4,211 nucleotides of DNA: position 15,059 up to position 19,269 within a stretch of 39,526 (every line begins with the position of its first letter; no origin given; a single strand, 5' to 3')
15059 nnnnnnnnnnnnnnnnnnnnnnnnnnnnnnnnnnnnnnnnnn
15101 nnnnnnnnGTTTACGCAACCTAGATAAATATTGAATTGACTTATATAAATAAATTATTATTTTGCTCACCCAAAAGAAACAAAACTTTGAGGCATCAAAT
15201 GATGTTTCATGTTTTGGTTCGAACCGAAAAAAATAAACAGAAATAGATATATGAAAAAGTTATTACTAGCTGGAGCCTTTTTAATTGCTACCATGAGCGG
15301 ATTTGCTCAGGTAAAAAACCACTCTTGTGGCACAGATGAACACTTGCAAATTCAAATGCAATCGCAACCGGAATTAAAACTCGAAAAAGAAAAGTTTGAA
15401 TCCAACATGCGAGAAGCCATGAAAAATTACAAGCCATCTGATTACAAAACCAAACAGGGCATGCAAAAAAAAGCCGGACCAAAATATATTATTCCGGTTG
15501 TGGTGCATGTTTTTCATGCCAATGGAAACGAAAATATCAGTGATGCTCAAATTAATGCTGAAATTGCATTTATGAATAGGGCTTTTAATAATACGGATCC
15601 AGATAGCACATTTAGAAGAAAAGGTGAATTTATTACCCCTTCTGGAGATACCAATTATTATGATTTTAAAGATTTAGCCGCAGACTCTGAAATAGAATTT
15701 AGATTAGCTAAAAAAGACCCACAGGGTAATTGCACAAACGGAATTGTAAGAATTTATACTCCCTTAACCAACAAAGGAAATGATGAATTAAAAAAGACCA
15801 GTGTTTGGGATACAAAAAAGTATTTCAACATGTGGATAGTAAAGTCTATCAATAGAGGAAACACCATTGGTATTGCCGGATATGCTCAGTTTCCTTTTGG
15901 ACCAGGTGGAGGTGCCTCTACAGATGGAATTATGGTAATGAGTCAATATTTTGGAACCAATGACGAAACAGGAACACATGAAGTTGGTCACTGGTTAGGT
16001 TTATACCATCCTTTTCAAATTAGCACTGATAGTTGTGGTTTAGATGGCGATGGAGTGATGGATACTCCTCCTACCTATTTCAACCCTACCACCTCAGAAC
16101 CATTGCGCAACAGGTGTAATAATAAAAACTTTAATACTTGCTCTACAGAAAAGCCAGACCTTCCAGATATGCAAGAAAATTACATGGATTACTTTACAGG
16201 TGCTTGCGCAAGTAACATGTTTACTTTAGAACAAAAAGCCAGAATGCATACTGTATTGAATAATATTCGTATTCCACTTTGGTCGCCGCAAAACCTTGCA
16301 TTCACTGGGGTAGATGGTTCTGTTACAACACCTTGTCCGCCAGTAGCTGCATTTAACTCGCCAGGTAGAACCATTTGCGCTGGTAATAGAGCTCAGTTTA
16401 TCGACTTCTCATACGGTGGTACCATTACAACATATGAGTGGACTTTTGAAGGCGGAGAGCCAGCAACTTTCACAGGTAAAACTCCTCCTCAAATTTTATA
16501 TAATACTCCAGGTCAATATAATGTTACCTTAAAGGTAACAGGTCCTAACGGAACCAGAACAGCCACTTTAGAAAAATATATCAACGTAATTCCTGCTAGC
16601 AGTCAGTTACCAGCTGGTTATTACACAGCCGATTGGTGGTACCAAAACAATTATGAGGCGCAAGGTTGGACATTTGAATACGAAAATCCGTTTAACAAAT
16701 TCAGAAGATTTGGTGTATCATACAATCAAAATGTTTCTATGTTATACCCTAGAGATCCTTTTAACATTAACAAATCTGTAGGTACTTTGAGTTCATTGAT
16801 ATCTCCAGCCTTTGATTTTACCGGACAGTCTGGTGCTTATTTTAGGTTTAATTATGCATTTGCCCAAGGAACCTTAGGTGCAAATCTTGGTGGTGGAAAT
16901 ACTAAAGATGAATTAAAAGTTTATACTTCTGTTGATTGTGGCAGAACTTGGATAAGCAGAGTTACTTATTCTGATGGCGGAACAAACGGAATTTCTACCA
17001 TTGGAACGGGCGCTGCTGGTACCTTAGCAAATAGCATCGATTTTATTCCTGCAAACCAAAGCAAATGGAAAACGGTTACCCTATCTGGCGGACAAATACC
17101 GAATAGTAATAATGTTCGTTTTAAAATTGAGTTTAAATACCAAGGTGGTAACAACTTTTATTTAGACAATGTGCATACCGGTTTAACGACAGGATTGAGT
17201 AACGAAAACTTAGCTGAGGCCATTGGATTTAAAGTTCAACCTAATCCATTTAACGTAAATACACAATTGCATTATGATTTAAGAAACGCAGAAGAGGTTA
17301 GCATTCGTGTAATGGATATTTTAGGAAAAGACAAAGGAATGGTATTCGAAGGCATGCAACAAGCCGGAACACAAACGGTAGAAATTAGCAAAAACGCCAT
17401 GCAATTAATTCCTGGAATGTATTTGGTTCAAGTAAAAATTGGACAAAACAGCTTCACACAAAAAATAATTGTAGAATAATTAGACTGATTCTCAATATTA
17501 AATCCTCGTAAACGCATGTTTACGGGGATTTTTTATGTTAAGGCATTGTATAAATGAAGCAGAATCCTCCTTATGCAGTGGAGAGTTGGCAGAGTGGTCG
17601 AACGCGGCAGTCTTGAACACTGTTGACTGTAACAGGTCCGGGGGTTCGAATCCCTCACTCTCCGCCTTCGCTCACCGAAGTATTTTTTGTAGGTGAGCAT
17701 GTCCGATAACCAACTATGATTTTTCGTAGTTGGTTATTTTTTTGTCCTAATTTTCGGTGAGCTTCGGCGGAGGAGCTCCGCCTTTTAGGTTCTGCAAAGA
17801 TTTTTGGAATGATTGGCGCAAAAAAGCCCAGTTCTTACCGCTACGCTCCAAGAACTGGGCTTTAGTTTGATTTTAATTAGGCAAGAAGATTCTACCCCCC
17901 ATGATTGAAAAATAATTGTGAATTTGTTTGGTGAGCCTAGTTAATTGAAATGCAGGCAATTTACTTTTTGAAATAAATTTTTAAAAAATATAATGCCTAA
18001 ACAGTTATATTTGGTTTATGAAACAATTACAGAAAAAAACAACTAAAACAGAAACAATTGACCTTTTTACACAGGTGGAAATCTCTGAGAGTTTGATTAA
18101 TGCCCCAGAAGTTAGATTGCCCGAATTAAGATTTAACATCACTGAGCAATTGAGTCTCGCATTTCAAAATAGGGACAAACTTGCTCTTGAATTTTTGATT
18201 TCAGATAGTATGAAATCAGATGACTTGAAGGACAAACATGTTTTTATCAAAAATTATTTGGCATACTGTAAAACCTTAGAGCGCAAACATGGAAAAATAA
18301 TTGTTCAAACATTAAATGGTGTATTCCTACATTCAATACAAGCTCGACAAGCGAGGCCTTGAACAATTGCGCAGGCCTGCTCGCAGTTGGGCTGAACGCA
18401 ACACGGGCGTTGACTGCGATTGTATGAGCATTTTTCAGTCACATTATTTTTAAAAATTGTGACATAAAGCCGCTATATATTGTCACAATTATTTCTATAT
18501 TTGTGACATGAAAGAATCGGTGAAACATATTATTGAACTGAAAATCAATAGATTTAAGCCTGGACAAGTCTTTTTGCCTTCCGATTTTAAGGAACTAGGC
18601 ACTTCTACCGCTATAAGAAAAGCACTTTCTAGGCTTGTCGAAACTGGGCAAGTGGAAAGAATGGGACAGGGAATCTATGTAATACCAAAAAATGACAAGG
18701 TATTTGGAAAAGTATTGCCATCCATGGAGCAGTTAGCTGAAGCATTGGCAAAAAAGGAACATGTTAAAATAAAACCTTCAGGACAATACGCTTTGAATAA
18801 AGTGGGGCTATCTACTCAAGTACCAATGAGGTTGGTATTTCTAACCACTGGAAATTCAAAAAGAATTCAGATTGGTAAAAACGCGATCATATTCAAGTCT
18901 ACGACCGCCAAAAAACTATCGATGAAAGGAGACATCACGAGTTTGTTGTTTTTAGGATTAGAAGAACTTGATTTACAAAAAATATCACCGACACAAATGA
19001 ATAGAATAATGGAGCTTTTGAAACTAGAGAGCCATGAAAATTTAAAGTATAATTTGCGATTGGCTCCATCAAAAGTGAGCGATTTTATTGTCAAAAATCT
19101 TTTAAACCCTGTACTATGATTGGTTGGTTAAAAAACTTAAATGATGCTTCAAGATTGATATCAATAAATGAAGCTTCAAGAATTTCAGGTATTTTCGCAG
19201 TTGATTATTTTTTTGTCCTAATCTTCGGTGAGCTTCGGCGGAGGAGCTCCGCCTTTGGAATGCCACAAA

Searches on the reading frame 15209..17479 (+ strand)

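Call 85: search_protein_families(library=pfam, proteins=[window:15209-17479:+], max_evalue=0.001)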
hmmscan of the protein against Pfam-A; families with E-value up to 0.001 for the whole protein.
window:15209-17479:+ (756 aa): 5 families
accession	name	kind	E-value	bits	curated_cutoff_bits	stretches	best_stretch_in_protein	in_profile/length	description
PF05572.19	Peptidase_M43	-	3e-15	56.9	23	1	196-350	8-151/152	Pregnancy-associated plasma protein-A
PF18911.6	PKD_4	-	3.6e-10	40.2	27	1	377-460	3-85/85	PKD domain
PF00801.26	PKD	-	9.2e-10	38.8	23.5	1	389-455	11-77/80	PKD domain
PF18962.6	Por_Secre_tail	-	2.1e-08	34.8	27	1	678-755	3-75/75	Secretion system C-terminal sorting domain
PF13688.12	Reprolysin_5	-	0.00011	22.9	27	1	186-279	69-172/196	Metallo-peptidase family M12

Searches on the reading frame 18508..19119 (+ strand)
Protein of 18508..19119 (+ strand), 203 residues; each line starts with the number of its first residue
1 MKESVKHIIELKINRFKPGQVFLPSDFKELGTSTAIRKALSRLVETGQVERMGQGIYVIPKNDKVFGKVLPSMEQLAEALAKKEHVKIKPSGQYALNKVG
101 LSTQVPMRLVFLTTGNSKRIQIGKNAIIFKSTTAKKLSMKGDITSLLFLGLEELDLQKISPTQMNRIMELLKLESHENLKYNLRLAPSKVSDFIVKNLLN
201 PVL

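Call 85: search_protein_families(library=pfam, proteins=[window:18508-19119:+], max_evalue=0.001)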
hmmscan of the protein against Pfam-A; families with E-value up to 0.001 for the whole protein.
window:18508-19119:+ (203 aa): 3 families
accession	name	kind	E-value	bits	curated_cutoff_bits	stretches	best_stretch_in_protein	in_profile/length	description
PF19570.5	DUF6088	-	1.6e-49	168.4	25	1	9-179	2-172/172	Family of unknown function (DUF6088)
PF17194.10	AbiEi_3_N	-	5.6e-07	29.9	26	1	12-107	8-93/93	Transcriptional regulator, AbiEi antitoxin N-terminal domain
PF13338.12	AbiEi_4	-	8.8e-06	26.2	25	1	21-60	13-49/49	Transcriptional regulator, AbiEi antitoxin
